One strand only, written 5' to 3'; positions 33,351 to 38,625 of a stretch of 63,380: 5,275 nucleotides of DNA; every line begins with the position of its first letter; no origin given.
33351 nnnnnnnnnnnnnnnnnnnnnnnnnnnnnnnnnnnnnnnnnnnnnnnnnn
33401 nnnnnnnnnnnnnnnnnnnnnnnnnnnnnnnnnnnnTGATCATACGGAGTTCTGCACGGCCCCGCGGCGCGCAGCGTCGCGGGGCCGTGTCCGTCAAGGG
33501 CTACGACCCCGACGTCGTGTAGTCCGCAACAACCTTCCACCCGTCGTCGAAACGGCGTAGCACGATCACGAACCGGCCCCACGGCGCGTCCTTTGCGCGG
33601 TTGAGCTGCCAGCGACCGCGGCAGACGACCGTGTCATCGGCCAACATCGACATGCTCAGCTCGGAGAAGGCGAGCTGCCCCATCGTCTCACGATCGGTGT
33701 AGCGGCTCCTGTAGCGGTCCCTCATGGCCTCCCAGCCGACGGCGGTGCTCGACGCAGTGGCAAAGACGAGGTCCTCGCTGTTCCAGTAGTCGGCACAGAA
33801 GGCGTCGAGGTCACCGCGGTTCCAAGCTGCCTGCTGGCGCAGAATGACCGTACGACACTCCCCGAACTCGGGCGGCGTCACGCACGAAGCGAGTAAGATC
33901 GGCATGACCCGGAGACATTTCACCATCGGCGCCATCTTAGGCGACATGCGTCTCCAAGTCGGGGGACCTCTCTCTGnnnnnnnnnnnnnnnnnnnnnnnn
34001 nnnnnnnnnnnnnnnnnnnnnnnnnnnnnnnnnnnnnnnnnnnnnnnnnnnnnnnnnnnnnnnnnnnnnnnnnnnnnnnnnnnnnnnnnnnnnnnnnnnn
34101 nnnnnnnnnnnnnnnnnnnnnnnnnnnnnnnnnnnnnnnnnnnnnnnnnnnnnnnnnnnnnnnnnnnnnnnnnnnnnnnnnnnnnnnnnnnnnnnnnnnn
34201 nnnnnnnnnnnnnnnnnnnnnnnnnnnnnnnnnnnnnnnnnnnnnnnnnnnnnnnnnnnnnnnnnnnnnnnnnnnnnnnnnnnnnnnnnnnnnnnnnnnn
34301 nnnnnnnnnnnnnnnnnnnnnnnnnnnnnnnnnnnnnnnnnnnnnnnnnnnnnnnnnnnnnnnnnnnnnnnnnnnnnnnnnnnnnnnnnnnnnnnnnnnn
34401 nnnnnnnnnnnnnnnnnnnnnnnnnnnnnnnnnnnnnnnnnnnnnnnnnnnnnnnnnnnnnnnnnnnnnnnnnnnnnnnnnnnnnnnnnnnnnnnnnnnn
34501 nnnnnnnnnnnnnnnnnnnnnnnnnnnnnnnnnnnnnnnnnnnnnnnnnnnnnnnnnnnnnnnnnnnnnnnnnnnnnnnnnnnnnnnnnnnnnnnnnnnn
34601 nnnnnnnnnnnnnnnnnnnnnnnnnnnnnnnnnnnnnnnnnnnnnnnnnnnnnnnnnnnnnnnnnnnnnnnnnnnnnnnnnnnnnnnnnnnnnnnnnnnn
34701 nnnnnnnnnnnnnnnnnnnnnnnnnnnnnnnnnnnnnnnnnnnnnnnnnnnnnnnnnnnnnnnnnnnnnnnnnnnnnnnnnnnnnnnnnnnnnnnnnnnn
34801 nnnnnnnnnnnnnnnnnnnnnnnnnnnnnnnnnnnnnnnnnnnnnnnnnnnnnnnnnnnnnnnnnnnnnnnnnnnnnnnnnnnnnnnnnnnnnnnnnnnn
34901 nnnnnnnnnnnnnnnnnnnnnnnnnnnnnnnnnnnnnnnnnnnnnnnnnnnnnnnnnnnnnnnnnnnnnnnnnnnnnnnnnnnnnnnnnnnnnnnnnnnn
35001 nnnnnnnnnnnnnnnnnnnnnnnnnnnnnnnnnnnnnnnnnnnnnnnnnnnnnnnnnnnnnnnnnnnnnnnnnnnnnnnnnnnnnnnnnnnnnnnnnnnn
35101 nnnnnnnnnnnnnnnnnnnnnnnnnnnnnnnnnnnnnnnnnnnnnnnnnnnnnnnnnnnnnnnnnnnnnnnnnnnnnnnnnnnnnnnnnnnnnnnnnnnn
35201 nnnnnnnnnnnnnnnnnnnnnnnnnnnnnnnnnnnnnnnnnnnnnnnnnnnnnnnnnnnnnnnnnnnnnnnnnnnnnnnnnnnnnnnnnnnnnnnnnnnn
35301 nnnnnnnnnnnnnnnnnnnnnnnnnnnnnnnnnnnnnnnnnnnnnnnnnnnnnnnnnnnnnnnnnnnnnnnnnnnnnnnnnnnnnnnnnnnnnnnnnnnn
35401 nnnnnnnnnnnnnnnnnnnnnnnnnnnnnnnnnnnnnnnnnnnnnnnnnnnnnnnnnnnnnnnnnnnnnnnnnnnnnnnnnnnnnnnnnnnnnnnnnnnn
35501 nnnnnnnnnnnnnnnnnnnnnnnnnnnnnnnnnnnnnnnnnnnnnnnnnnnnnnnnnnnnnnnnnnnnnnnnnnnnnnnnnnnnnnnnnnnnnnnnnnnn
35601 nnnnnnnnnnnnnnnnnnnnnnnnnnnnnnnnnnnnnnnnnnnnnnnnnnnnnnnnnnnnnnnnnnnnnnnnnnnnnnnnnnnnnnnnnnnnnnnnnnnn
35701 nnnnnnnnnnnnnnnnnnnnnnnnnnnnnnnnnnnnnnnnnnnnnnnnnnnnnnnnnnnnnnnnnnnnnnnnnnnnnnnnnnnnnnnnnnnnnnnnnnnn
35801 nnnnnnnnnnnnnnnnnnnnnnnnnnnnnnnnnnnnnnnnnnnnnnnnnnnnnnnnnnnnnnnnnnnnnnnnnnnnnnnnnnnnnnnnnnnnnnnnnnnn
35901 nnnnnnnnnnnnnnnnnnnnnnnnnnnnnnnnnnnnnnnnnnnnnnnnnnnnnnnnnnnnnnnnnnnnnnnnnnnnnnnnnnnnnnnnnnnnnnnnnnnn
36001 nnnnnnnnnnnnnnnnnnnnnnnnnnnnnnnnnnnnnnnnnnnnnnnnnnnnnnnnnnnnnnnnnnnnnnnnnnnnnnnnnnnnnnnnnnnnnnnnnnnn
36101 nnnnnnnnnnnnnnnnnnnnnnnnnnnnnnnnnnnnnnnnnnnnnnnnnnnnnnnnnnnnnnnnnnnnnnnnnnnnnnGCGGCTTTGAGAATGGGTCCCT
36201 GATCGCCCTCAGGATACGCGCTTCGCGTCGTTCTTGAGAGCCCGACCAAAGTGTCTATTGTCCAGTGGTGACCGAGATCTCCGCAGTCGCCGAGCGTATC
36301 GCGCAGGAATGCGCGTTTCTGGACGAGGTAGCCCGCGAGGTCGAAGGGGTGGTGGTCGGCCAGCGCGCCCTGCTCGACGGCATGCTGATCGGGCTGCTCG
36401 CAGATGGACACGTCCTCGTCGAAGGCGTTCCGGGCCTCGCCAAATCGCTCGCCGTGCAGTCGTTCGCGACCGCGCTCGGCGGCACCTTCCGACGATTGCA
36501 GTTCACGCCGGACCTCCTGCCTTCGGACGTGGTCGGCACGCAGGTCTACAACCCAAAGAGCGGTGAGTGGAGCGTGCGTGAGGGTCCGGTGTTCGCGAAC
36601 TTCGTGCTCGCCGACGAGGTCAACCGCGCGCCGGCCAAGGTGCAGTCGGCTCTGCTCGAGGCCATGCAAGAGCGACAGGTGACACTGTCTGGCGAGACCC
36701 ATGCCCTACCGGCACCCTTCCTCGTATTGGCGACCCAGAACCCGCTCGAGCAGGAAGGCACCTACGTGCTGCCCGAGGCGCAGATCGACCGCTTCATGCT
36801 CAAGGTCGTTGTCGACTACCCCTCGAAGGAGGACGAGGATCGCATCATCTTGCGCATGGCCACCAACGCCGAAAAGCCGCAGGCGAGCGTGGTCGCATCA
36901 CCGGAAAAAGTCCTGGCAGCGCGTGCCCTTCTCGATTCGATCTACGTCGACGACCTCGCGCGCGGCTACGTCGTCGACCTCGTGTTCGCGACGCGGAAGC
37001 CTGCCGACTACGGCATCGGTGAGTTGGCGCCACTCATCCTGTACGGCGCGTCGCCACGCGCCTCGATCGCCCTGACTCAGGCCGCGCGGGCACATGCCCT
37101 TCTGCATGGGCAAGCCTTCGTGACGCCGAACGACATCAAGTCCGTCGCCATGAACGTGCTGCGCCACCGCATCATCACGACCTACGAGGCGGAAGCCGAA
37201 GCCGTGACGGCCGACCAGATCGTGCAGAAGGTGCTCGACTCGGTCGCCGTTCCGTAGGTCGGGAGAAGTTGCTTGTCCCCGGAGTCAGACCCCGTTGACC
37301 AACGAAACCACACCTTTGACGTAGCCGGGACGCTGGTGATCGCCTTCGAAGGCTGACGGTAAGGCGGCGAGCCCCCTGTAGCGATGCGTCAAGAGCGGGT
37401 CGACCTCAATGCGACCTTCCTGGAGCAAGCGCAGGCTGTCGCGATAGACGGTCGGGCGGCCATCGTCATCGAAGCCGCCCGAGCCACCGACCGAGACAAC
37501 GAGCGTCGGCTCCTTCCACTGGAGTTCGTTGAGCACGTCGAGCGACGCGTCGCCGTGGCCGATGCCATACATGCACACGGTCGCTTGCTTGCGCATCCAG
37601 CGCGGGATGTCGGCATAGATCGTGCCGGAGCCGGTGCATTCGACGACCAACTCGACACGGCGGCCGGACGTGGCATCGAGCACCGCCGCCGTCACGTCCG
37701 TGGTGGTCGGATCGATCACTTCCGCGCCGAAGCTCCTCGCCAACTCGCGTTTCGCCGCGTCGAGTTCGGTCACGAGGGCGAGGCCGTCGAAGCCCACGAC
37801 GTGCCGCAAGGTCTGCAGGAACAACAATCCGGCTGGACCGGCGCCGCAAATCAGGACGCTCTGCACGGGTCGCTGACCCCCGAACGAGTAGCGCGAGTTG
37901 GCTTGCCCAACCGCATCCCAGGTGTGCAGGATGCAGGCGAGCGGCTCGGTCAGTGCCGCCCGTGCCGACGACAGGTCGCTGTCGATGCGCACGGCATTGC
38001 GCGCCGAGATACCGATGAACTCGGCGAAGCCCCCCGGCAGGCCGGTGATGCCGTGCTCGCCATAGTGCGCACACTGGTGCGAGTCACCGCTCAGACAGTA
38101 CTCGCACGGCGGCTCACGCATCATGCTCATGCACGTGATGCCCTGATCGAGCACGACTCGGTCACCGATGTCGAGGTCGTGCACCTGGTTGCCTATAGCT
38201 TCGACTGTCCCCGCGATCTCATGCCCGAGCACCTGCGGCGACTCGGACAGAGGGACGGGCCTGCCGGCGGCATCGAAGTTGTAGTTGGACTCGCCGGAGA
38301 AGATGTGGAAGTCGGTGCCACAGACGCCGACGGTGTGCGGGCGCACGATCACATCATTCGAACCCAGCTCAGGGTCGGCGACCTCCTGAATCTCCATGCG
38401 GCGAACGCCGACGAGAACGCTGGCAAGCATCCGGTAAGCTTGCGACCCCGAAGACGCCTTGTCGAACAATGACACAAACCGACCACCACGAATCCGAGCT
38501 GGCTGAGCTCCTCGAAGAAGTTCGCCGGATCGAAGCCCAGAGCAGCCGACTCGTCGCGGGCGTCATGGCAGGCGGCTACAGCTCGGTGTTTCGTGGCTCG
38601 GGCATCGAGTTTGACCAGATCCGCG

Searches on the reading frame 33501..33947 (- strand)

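Call 55: search_protein_families(library=pfam, proteins=[window:33501-33947:-], max_evalue=0.0001)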
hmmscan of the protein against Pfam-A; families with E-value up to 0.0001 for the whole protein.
window:33501-33947:- (148 aa): 2 families
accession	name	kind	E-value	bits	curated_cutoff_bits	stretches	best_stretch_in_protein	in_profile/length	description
PF14534.12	DUF4440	-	1.9e-09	38.4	25.2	1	35-139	5-107/107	Domain of unknown function (DUF4440)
PF12680.13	SnoaL_2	-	3.7e-05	24.7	27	1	40-136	6-97/102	SnoaL-like domain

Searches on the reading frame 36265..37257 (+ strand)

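Call 55: search_protein_families(library=pfam, proteins=[window:36265-37257:+], max_evalue=0.0001)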
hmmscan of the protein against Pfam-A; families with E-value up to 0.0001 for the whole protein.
window:36265-37257:+ (330 aa): 4 families
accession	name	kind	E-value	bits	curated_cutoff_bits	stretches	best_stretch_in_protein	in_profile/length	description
PF07726.17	AAA_3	-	1.3e-62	209.9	27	1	49-179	1-131/131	ATPase family associated with various cellular activities (AAA)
PF17863.7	AAA_lid_2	-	1.3e-22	79.8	22.7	1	257-322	8-73/74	AAA lid domain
PF20030.5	bpMoxR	-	1.2e-15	57.6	27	1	19-194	3-177/205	MoxR domain in the MoxR-vWA-beta-propeller ternary systems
PF07728.20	AAA_5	-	2.9e-13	50.5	22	1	49-177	1-139/139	AAA domain (dynein-related subfamily)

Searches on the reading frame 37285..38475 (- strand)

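Call 55: search_protein_families(library=pfam, proteins=[window:37285-38475:-], max_evalue=0.0001)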
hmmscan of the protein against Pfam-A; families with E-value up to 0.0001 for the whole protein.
window:37285-38475:- (396 aa): 3 families
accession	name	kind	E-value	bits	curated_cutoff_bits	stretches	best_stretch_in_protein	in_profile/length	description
PF08240.17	ADH_N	-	7.4e-24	84.4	23.5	1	39-165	2-103/104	Alcohol dehydrogenase GroES-like domain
PF00107.32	ADH_zinc_N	-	3.5e-14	53.3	31.8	1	216-336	3-117/129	Zinc-binding dehydrogenase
PF16912.11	Glu_dehyd_C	-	1e-12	48.5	34.9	1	173-311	4-138/211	Glucose dehydrogenase C-terminus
